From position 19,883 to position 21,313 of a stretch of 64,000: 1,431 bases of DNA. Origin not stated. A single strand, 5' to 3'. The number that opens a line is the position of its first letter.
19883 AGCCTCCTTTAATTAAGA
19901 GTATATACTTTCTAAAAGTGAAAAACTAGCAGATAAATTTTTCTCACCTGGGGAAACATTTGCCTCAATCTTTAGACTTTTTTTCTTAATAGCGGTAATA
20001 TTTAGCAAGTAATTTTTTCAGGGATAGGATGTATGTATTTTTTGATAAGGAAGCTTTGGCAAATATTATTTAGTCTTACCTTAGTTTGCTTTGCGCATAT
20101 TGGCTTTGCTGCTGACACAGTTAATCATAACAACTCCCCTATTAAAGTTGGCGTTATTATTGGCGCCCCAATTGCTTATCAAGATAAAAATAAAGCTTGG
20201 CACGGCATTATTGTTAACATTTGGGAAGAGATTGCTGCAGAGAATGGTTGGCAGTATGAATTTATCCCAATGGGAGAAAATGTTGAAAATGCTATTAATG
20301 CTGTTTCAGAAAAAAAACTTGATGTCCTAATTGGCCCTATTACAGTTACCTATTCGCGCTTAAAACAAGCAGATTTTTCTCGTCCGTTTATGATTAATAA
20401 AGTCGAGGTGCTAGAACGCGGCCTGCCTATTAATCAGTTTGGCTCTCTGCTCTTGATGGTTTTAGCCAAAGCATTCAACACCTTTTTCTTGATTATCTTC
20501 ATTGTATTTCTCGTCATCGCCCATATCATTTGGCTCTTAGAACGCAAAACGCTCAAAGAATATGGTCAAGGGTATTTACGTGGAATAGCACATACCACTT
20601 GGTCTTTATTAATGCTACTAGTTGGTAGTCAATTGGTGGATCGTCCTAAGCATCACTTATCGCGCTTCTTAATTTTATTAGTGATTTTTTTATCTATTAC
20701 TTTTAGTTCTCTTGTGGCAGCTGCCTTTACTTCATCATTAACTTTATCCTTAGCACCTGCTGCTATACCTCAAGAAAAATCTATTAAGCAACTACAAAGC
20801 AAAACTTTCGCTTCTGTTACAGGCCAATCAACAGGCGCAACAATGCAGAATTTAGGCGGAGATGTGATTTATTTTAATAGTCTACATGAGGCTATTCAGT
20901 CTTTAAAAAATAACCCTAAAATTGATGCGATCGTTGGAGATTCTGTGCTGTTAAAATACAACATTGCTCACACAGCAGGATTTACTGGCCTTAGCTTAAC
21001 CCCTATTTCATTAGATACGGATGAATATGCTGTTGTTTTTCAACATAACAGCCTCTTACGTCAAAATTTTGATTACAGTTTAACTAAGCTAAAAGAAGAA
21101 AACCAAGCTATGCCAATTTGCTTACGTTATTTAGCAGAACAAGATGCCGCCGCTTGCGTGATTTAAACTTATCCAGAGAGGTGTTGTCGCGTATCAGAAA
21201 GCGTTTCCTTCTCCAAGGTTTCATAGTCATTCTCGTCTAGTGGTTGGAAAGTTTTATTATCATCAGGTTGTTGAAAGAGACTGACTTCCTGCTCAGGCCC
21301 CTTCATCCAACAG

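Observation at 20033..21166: Prokaryotic ionotropic-glutamate-receptor-like channel (GluR0 topology) with a eukaryote-like pore/M3 signature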

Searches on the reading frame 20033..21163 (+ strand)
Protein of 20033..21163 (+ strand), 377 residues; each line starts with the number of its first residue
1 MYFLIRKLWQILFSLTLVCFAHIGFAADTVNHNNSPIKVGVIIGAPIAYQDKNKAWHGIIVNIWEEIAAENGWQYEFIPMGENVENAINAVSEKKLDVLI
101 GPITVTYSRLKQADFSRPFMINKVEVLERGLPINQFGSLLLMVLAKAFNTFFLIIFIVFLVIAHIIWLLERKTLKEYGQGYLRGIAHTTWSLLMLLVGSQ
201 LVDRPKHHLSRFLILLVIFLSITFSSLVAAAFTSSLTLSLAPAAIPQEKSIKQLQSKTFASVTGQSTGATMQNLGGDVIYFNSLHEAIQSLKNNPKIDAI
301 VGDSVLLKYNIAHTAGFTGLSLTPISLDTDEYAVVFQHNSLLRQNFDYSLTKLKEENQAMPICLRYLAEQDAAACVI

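Call 3: search_protein_families(library=pfam, proteins=[window:20033-21163:+], max_evalue=1)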
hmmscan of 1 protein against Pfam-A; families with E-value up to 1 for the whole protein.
window:20033-21163:+ (377 aa): 4 families
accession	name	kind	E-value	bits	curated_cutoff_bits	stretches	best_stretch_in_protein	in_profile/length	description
PF00497.25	SBP_bac_3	-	1.7e-16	60.6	26.4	1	37-359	1-122/132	Bacterial extracellular solute-binding proteins, family 3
PF10613.14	Lig_chan-Glu_bd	-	1.1e-06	29.1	30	1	51-128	23-111/115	Ligated ion channel L-glutamate- and glycine-binding site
PF00060.32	Lig_chan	-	4.7e-06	26.9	30.8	1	153-258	6-113/146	Ligand-gated ion channel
PF00214.24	Calc_CGRP_IAPP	-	0.17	12.8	22.3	1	211-264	7-66/131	Calcitonin / CGRP / IAPP family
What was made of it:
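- On Prokaryotic iGluR (GluR0-type) family: A single split SBP_bac_3 hit over residues 37-359 (call 3). 26.9 bits against a cut-off of 30.8 (E 4.7e-6; call 3).
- Checked: Lig_chan matches residues 153-258 (E 4.7e-6, 26.9 bits, below the curated cut-off of 30.8), and there is no Ion_trans_2 hit (call 3).
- Pfam gives a split SBP_bac_3 hit, plus Lig_chan-Glu_bd and Lig_chan at E about 1e-6 (call 3). The Lig_chan and Lig_chan-Glu_bd scores of this protein are just below Pfam's curated cut-offs (call 3).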

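Call 4: search_protein_families(library=ncbifam, proteins=[window:20033-21163:+], max_evalue=1)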
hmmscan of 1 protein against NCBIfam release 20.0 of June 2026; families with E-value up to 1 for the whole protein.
window:20033-21163:+ (377 aa): 8 families
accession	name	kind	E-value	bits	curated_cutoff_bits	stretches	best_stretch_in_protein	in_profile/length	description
NF007029.0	PRK09495.1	equivalog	1.1e-13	51.5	303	2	46-121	37-109/248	glutamine ABC transporter substrate-binding protein GlnH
TIGR01096.1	3A0103s03R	subfamily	2.2e-10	40.5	256.35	2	33-124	22-112/250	lysine/arginine/ornithine ABC transporter substrate-binding protein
NF008426.0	PRK11260.1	equivalog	1.6e-07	30.9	312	1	36-128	42-133/266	cystine ABC transporter substrate-binding protein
TIGR04262.1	orph_peri_GRRM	subfamily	5.4e-06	25.9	190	2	252-324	107-178/257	extracellular substrate binding-like orphan protein GrrP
NF041765.1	ArtJ_Ecoli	equivalog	0.015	14.9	510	1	83-129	68-114/243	arginine ABC transporter substrate-binding protein ArtJ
NF007898.0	PRK10604.1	equivalog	0.063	12.4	478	1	146-213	3-66/433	two-component system sensor histidine kinase RstB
NF052427.1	StpK7MSMEG_1200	equivalog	0.18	10.2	900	0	39-117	366-443/601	serine/threonine protein kinase StpK7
TIGR03025.1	EPS_sugtrans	subfamily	0.54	9.4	295.55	1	146-235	27-114/445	exopolysaccharide biosynthesis polyprenyl glycosylphosphotransferase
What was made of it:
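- On ABC-transporter substrate-binding protein: GlnH scores 51 bits against a cut-off of 303 (call 4).
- All NCBIfam scores are far below their cut-offs (51 against 303 bits for GlnH; call 4).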

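Call 5: search_solved_structures(query=window:20033-21163:+, max_evalue=1, show_alignments=3)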
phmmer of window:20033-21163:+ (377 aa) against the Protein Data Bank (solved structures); distinct sequences matched with E-value up to 1: 346 (the best 60 are shown).
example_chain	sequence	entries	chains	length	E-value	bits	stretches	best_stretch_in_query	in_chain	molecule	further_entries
1iit_A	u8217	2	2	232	9.9e-15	57.6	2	36-124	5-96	Slr1257 protein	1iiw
1ii5_A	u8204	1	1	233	1e-14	57.6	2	36-124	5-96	Slr1257 protein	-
6h30_A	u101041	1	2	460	9.8e-12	47.7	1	45-124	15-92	Glutamine ABC transporter permease and substrate binding protein protein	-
4zv1_A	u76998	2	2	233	2.8e-10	42.9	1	32-120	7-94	AncQR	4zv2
2pyy_A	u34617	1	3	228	4.1e-10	42.4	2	36-132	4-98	Ionotropic glutamate receptor bacterial homologue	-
7lzh_A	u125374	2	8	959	2.3e-07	33.3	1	83-242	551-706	Glutamate receptor 3.4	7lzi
4g4p_A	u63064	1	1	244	4.8e-07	32.3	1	43-124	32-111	Amino acid ABC transporter, amino acid-binding/permease protein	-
5t0w_A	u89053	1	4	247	6.7e-07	31.8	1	34-123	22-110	AncCDT-1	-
1ggg_A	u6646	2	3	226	8.2e-07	31.5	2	54-120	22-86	GLUTAMINE BINDING PROTEIN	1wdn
5tuj_C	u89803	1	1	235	1.1e-06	31.1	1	45-123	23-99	Ancestral protein CDT-Anc1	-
4la9_A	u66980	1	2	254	1.6e-06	30.6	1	13-124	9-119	Glutamine ABC transporter permease and substrate binding protein protein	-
4kpt_A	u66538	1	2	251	2e-06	30.3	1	34-124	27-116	Glutamine ABC transporter permease and substrate binding protein protein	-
4f3p_A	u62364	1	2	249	2.8e-06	29.8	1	54-121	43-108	Glutamine-binding periplasmic protein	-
8hnj_A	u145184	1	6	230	3e-06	29.7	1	54-120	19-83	Glutamine ABC transporter, periplasmic glutamine-binding protein GlnH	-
4oen_A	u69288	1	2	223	4.2e-06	29.2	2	45-120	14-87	Second substrate binding domain of putative amino acid ABC transporter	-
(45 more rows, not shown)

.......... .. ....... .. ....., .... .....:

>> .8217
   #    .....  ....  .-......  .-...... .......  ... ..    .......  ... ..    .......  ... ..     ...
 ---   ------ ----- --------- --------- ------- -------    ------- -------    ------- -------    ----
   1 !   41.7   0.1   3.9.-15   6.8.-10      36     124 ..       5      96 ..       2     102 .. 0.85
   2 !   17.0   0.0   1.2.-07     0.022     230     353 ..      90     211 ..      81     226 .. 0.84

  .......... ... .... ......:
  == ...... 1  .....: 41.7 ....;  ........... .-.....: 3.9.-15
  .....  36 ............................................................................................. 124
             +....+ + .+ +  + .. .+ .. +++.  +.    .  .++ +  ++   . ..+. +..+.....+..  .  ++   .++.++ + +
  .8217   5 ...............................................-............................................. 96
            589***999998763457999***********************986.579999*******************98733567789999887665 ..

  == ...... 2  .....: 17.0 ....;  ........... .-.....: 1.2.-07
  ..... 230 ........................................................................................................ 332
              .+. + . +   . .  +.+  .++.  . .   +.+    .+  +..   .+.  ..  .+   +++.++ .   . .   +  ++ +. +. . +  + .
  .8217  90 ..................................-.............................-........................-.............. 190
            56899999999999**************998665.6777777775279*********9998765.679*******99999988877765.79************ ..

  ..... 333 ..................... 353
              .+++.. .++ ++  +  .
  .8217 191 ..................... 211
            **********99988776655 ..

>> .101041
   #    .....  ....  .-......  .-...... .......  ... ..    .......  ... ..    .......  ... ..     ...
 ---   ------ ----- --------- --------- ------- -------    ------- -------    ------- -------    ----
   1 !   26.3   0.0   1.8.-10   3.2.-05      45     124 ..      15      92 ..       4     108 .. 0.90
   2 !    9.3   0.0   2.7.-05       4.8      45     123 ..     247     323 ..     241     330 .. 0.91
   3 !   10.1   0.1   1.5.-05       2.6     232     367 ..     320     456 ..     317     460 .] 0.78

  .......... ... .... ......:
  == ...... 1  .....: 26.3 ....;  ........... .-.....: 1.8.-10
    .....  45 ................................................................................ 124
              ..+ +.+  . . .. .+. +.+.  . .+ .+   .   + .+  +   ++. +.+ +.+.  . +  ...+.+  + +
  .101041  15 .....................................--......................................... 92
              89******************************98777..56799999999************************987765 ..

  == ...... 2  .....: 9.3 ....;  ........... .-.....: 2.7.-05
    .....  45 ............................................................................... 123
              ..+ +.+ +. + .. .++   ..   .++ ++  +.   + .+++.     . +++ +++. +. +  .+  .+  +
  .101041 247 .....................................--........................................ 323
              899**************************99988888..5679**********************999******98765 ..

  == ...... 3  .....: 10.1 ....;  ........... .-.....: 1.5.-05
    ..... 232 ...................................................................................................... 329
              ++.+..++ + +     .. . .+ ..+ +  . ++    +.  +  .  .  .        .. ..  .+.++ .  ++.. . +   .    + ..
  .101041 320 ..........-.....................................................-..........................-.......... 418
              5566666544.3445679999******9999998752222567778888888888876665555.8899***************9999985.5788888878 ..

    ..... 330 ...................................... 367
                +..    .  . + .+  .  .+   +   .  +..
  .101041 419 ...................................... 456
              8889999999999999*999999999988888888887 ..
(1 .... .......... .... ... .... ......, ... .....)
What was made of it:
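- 20132..20428 (+): S1 segment of the ligand-binding domain (residues 34-132), with P102, T104 and R109 in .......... Aligns to GluR0 residues 5-96 (call 5).
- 20774..21163 (+): S2 segment of the ligand-binding domain (residues 248-377), with G264-Q265-S266-T267, D303, and the C-terminal pair C363/C375. Aligns to GluR0 residues 90-211 (call 5).
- On Prokaryotic iGluR (GluR0-type) family: Both align to the corresponding GluR0 residues (call 5).
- Closest known: GluR0. Same: GluR0 is the best sequence match in the PDB (E 1e-14; call 5).
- Plant GLR3.4 and GluN2B/2C align across residues 83-353 (call 5).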

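Call 6: find_homologous_proteins(query=window:20033-21163:+, max_evalue=0.001)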
Query window:20033-21163:+ (377 aa): 7 proteins with E <= 0.001 among 7515 candidates.
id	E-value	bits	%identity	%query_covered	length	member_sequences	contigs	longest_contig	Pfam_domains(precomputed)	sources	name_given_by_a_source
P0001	1.3e-245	832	100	100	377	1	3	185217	PF00497.26,PF00060.33,PF10613.15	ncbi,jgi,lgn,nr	ncbi:MAG: hypothetical protein K0S08_1448 [Gammaproteobacteria bacterium]|jgi:ABC-type amino acid tr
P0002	1.5e-216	736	88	100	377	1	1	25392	PF00497.26,PF00060.33,PF10613.15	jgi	jgi:polar amino acid transport system substrate-binding protein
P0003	7.5e-165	566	67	100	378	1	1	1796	PF00497.26,PF00060.33,PF10613.15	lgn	-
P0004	5.5e-146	504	62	95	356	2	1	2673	PF00497.26,PF00060.33,PF10613.15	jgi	jgi:ABC-type amino acid transport substrate-binding protein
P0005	2.8e-113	397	48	99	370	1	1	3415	PF00497.26,PF10613.15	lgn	-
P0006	6.7e-81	290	42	91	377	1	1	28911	PF00497.26,PF10613.15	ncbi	-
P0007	1.1e-9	56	24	82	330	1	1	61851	PF00497.26,PF00060.33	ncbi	ncbi:MAG: transporter substrate-binding domain-containing protein [Candidatus Binataceae bacterium]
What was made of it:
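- Closest known: 'Group 2' prokaryotic iGluRs without a K+ filter. Different: This clade (six 90%-identity clusters among 5.8 billion proteins; call 6) has its own nearly invariant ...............P pore sequence and comes from an uncultured gammaproteobacterial lineage.
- The SBP_bac_3 hit and weak GlnH/ArtJ-type NCBIfam matches (calls 3, 4), and the source annotations (call 6).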

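Call 12: find_encoding_contigs(protein=P0001, flank=6000, max_places=4)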
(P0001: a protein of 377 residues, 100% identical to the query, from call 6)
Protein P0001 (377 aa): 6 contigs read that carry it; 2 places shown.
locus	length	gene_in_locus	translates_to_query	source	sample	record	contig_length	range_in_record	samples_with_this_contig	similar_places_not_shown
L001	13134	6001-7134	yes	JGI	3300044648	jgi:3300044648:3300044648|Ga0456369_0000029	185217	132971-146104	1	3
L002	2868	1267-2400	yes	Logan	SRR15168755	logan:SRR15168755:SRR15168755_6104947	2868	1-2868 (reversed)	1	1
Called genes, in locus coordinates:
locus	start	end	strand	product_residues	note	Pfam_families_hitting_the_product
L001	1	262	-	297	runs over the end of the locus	-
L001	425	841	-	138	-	-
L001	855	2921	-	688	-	PF03483:B3_4, PF03484:B5, PF17759:tRNA_synthFbeta, PF03147:FDX-ACB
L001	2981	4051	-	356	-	PF02912:Phe_tRNA-synt_N, PF01409:tRNA-synt_2d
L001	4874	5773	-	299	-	-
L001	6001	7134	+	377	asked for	PF00497:SBP_bac_3, PF10613:Lig_chan-Glu_bd (weak), PF00060:Lig_chan (weak)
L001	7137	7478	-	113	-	-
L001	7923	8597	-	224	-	PF00023:Ank (faint), PF13606:Ank_3 (faint), PF12796:Ank_2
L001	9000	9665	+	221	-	PF01386:Ribosomal_L25p, PF14693:Ribosomal_TL5_C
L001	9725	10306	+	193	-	PF01195:Pept_tRNA_hydro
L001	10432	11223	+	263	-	PF04116:FA_hydroxylase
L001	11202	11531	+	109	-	PF01521:Fe-S_biosyn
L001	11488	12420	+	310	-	PF01171:ATP_bind_3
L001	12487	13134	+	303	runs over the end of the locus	PF01553:Acyltransferase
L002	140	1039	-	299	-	-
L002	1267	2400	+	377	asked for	PF00497:SBP_bac_3, PF10613:Lig_chan-Glu_bd (weak), PF00060:Lig_chan (weak)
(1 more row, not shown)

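Call 18: search_protein_representatives(alignment_id=A1)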
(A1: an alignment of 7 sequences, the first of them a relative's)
Query: 7 sequences, 370 profile positions. Proteins with E-value up to 0.001 (for the whole library): 17365; up to 1e-10: 4872; up to 1e-30: 1130. The best 150 are listed.
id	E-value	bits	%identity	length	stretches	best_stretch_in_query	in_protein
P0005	2.1e-169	579.6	-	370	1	3-370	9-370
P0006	1.5e-166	570.1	-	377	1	1-370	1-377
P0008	1.0e-75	271.3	-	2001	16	37-141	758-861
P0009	1.1e-73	264.6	-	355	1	24-364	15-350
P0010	3.7e-72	259.6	-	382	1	6-363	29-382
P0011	4.8e-69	249.3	-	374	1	25-368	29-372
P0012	6.0e-69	249.0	-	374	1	7-363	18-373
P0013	1.1e-68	248.1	-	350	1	19-368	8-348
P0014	8.7e-68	245.2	-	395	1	8-368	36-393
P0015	1.5e-67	244.4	-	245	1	121-361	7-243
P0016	1.8e-66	240.9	-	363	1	1-360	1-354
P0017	2.7e-66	240.3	-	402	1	9-362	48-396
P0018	6.5e-66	239.0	-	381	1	20-362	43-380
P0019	1.6e-65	237.8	-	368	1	4-364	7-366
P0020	1.7e-65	237.6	-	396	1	8-361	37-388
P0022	1.1e-63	231.6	-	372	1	13-361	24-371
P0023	1.2e-63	231.6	-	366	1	10-368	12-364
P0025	5.0e-63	229.5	-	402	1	27-368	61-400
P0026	8.0e-63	228.8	-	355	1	13-370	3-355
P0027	1.3e-62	228.1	-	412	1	19-370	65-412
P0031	1.4e-61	224.8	-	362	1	1-370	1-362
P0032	1.8e-61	224.4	-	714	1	26-364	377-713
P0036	9.9e-61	222.0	-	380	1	23-368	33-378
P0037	1.4e-60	221.5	-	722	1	18-363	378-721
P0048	4.3e-59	216.6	-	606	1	38-362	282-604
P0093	4.6e-54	200.0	-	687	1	27-361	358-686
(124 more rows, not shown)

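Call 20: predict_structure(alignment_id=A1)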
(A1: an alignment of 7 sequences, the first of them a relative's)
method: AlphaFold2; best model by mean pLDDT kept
length: 377 residues; sequences in the alignment: 7
mean_pLDDT: 68.8   pTM: 0.43
mean pLDDT of the five models: 68.8, 65.7, 63.4, 62.5, 53.2
residues with pLDDT >= 90: 26; 70-90: 160; 50-70: 138; < 50: 53
segments of 3 or more residues with pLDDT < 50: 22-33, 131-143, 231-246, 326-330
pLDDT, mean of each block of 10 residues (from residue 1): 65 65 39 72 73 83 91 90 83 90 71 73 58 41 52 68 74 62 70 60 59 71 62 40 46 77 71 81 84 83 67 60 50 81 86 80 76 58
secondary structure, 60 per line:
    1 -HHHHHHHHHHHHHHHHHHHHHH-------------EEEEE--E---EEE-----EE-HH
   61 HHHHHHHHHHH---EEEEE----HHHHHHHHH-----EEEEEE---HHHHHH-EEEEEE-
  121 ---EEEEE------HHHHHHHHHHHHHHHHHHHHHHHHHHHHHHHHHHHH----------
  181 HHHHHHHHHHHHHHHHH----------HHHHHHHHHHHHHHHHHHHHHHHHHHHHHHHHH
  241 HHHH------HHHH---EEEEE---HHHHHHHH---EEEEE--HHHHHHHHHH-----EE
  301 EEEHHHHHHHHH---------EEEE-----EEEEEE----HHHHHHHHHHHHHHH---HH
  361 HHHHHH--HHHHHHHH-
elements in order: H2-23 E37-41 E48-50 H59-71 E75-79 H84-92 E98-103 H107-112 E114-119 E124-128 H135-170 H181-197 H208-244 H251-254 E258-262 H266-273 E277-281 H284-293 E299-303 H304-312 E322-325 E331-336 H341-355 H359-366 H369-376

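Call 26: find_encoding_contigs(protein=P0002, flank=8000, max_places=2)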
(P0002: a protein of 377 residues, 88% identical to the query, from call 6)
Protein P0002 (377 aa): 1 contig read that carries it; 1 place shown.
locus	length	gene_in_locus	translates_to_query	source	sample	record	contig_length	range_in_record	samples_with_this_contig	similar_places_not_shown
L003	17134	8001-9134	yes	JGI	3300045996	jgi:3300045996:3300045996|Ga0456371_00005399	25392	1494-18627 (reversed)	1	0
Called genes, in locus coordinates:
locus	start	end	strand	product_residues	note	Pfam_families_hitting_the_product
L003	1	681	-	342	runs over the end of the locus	-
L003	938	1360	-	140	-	-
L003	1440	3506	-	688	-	PF03483:B3_4, PF03484:B5, PF17759:tRNA_synthFbeta, PF03147:FDX-ACB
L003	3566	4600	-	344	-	PF02912:Phe_tRNA-synt_N, PF01409:tRNA-synt_2d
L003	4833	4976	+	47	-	-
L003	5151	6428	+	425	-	-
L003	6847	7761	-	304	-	-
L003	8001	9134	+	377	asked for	PF00497:SBP_bac_3, PF10613:Lig_chan-Glu_bd (weak), PF00060:Lig_chan (weak)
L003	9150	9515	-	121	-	-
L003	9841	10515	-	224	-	PF12796:Ank_2, PF00023:Ank (weak), PF13606:Ank_3 (faint), PF13857:Ank_5 (faint)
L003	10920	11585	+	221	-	PF01386:Ribosomal_L25p, PF14693:Ribosomal_TL5_C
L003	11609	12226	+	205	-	PF01195:Pept_tRNA_hydro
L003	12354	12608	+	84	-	-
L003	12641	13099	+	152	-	PF04116:FA_hydroxylase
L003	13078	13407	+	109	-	PF01521:Fe-S_biosyn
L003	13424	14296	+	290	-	PF01171:ATP_bind_3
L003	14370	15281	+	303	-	PF01553:Acyltransferase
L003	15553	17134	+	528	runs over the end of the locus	PF00324:AA_permease, PF13520:AA_permease_2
